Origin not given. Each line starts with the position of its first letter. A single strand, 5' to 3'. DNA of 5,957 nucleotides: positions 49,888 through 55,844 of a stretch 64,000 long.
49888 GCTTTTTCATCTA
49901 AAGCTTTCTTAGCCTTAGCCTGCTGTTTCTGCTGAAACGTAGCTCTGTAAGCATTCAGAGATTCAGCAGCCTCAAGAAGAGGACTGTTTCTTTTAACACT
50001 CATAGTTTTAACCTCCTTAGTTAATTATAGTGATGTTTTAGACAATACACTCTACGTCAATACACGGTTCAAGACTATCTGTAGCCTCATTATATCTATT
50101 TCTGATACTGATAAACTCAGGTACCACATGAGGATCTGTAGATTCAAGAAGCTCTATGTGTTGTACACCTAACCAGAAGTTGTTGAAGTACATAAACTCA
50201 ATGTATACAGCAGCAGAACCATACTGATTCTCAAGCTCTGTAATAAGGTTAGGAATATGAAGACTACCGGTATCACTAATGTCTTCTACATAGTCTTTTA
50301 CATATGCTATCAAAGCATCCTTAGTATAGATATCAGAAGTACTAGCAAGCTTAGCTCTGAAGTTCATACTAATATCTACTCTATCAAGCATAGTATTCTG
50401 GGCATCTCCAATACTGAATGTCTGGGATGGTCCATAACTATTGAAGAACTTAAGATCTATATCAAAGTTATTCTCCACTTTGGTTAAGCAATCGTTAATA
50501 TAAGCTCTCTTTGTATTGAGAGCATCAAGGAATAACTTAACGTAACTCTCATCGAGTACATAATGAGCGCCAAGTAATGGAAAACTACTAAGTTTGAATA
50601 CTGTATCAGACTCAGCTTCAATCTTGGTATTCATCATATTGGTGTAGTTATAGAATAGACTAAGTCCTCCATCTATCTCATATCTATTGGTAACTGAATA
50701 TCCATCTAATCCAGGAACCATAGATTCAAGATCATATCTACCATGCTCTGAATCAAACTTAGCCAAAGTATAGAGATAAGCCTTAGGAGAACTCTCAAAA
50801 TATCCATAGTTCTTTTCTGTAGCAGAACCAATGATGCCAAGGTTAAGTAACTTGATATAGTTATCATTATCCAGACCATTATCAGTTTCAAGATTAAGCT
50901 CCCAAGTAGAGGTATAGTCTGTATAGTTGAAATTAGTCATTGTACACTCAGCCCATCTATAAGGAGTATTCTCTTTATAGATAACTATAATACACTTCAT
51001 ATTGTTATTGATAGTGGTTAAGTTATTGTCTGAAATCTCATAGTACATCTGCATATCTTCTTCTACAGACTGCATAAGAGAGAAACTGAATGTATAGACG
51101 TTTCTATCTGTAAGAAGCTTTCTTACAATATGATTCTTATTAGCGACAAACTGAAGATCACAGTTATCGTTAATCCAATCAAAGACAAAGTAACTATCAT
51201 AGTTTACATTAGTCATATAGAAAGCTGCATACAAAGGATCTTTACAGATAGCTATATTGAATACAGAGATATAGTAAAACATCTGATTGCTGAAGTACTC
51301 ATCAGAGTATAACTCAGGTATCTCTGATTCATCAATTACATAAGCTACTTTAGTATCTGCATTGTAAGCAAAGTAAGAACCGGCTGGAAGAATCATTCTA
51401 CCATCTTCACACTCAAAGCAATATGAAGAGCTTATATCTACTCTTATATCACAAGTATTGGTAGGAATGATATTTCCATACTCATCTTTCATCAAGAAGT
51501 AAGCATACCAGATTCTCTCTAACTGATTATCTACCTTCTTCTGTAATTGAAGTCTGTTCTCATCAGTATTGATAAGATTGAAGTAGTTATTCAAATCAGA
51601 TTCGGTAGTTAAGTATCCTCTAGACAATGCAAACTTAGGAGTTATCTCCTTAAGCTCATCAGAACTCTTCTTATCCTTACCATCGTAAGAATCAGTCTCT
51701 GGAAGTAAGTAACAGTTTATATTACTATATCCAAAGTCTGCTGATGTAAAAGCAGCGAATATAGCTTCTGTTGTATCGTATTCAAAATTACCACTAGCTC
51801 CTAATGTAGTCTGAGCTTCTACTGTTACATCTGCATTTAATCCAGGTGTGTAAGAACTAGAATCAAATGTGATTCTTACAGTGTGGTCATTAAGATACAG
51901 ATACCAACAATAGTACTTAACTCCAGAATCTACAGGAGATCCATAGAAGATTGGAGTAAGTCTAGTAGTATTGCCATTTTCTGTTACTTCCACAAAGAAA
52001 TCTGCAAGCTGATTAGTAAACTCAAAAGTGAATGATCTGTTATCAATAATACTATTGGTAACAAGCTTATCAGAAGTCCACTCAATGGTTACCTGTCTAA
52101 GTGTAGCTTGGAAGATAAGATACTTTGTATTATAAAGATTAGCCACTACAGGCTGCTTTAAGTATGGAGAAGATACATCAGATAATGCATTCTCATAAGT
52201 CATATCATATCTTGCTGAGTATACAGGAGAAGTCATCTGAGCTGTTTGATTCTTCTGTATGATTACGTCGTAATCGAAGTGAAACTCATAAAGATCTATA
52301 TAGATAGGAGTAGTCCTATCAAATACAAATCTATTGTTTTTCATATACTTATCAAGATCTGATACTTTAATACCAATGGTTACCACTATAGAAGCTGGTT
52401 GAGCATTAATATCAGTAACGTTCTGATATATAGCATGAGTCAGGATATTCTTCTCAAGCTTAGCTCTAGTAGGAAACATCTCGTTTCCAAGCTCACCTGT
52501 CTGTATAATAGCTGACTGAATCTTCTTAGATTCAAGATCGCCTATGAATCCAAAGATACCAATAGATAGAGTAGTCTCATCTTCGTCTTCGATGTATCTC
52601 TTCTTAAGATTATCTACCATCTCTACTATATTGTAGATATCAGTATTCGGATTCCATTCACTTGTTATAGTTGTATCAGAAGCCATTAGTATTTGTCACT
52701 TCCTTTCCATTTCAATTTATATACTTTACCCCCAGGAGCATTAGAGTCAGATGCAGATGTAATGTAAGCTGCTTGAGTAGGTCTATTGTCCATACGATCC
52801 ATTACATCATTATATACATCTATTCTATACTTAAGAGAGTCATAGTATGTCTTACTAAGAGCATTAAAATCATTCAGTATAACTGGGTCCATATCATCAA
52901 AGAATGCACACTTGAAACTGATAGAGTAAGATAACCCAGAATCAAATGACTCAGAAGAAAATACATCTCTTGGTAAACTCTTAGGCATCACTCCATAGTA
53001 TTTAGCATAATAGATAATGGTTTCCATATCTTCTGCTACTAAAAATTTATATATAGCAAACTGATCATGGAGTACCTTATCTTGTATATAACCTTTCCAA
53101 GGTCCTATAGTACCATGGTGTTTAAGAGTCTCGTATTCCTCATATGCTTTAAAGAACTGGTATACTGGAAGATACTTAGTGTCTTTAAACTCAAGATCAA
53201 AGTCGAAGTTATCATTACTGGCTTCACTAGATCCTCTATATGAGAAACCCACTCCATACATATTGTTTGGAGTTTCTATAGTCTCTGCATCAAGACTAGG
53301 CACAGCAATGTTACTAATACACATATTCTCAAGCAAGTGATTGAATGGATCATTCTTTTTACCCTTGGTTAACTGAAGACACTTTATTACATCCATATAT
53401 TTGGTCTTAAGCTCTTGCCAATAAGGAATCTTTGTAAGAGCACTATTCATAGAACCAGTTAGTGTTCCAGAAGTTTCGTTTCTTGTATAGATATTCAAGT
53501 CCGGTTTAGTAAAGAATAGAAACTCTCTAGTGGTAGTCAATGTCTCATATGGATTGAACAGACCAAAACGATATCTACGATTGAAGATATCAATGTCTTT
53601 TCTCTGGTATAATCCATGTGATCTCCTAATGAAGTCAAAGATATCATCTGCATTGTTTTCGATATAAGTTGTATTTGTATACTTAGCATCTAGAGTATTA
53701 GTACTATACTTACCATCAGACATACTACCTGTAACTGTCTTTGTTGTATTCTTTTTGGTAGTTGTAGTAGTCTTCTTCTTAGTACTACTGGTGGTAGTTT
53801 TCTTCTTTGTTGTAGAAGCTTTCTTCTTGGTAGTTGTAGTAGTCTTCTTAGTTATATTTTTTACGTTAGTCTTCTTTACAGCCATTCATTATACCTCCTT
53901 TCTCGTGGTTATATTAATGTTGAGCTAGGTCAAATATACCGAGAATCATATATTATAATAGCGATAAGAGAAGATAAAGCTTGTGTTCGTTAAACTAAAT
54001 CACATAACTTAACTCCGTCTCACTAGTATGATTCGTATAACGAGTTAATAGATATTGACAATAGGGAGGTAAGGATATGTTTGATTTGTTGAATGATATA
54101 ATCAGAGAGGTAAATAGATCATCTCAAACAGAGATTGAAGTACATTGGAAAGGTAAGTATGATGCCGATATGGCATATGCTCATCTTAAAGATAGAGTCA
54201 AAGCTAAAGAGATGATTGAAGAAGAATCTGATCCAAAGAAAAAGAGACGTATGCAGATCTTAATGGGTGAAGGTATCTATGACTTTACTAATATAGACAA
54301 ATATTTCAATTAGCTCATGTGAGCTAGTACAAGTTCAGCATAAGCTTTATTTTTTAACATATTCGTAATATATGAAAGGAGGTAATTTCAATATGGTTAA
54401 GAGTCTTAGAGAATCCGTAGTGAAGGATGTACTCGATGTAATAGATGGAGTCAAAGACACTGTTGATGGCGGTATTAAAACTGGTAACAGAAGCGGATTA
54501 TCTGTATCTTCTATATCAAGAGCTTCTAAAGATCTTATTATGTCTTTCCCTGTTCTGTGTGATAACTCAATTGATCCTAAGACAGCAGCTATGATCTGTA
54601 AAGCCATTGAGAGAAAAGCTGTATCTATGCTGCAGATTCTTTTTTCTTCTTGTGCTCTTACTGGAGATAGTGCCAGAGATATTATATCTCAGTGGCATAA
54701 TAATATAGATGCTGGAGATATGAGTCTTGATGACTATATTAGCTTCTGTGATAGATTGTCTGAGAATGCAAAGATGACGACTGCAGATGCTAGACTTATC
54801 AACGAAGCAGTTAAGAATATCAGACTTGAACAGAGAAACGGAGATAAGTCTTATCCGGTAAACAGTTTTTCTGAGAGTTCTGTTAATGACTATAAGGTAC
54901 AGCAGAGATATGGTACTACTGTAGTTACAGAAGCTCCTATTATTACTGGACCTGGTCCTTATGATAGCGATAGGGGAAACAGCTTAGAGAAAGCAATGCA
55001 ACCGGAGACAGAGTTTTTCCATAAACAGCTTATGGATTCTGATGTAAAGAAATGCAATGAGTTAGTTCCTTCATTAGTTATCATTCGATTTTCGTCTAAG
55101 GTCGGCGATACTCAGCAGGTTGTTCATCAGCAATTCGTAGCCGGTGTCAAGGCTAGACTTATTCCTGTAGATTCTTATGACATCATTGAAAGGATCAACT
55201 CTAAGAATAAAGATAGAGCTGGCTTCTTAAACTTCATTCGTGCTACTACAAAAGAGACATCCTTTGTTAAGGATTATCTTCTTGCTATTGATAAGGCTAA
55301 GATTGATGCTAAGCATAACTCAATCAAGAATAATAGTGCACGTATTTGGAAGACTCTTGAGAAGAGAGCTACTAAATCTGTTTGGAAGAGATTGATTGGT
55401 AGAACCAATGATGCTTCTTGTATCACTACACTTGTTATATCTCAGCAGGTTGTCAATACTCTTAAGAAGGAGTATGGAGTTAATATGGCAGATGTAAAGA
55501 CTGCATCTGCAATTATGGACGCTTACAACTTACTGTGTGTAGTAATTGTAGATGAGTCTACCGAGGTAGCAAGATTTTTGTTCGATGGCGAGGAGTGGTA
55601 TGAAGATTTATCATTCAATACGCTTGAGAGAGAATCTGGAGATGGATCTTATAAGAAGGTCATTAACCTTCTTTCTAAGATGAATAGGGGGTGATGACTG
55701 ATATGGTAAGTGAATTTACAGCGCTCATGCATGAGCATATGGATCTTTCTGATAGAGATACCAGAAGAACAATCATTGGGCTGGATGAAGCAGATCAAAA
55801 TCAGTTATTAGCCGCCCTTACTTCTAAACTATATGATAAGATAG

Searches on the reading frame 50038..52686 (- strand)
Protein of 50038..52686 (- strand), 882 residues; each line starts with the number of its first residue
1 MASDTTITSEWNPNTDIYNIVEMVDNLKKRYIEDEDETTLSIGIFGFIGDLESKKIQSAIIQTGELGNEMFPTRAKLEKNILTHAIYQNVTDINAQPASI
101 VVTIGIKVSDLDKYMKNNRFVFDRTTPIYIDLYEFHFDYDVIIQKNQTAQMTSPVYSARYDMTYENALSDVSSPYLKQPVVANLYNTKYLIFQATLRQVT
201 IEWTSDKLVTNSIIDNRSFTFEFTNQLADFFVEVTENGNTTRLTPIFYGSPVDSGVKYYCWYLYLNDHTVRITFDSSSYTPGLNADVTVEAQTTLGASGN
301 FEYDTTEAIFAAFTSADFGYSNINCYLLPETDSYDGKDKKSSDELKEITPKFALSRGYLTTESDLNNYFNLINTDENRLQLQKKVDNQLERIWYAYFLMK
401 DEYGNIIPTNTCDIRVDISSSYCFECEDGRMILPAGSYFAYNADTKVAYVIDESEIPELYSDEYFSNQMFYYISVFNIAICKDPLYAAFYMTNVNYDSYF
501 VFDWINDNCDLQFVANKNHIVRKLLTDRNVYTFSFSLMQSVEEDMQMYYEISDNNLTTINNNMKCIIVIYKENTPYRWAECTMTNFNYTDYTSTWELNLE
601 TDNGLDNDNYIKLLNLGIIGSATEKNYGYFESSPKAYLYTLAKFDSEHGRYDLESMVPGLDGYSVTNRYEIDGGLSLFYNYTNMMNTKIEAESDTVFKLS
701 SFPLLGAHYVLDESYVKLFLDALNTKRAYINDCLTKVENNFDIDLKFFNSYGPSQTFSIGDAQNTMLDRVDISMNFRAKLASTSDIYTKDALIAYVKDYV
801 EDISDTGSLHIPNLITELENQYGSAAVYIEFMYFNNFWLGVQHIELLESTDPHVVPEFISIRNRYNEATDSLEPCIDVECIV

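Call 11: search_protein_families(library=phrogs, proteins=[window:50038-52686:-], max_evalue=0.001)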
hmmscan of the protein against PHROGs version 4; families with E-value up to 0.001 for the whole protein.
window:50038-52686:- (882 aa): 1 family
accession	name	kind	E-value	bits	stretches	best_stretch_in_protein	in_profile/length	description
phrog_18960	-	unknown function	1.7e-63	215.9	1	18-851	14-859/904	-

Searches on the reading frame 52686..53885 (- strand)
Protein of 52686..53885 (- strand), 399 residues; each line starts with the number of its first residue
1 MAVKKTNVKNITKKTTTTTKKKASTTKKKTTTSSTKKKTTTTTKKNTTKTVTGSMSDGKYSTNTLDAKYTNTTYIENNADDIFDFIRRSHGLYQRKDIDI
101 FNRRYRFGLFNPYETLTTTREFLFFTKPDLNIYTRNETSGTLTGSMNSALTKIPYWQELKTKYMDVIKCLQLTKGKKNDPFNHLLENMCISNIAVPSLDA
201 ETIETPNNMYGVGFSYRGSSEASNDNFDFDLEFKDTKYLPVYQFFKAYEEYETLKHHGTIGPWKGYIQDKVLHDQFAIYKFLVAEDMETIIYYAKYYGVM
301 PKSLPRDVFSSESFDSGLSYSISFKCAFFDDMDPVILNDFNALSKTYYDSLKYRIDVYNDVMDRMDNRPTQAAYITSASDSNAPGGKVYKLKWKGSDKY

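Call 11: search_protein_families(library=phrogs, proteins=[window:52686-53885:-], max_evalue=0.001)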
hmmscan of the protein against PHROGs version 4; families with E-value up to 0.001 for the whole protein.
window:52686-53885:- (399 aa): 2 families
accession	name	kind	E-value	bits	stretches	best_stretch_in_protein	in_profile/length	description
phrog_21400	-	head and packaging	1.6e-28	100.9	1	96-357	8-257/310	virion structural protein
phrog_3196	-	unknown function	7.8e-08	32.8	1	72-352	10-302/356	-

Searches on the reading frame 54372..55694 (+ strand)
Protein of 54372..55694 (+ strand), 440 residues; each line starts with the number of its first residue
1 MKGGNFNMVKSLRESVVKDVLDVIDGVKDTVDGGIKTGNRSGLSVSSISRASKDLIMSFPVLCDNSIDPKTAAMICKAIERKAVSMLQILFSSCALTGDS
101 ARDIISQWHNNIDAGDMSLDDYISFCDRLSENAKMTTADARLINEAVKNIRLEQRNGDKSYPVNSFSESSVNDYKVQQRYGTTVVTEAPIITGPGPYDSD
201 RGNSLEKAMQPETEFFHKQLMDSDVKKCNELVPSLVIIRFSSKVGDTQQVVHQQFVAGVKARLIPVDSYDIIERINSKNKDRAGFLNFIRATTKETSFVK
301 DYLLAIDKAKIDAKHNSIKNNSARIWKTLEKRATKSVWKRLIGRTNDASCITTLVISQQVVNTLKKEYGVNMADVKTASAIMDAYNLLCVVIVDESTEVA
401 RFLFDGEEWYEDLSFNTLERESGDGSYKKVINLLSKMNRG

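Call 11: search_protein_families(library=phrogs, proteins=[window:54372-55694:+], max_evalue=0.001)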
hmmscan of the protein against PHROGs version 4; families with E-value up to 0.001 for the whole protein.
window:54372-55694:+ (440 aa): 2 families
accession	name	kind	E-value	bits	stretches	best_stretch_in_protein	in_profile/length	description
phrog_23804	-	head and packaging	1.4e-25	91.5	1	38-422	38-405/420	virion structural protein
phrog_3239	-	unknown function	7.3e-06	25.9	1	269-438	197-365/372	-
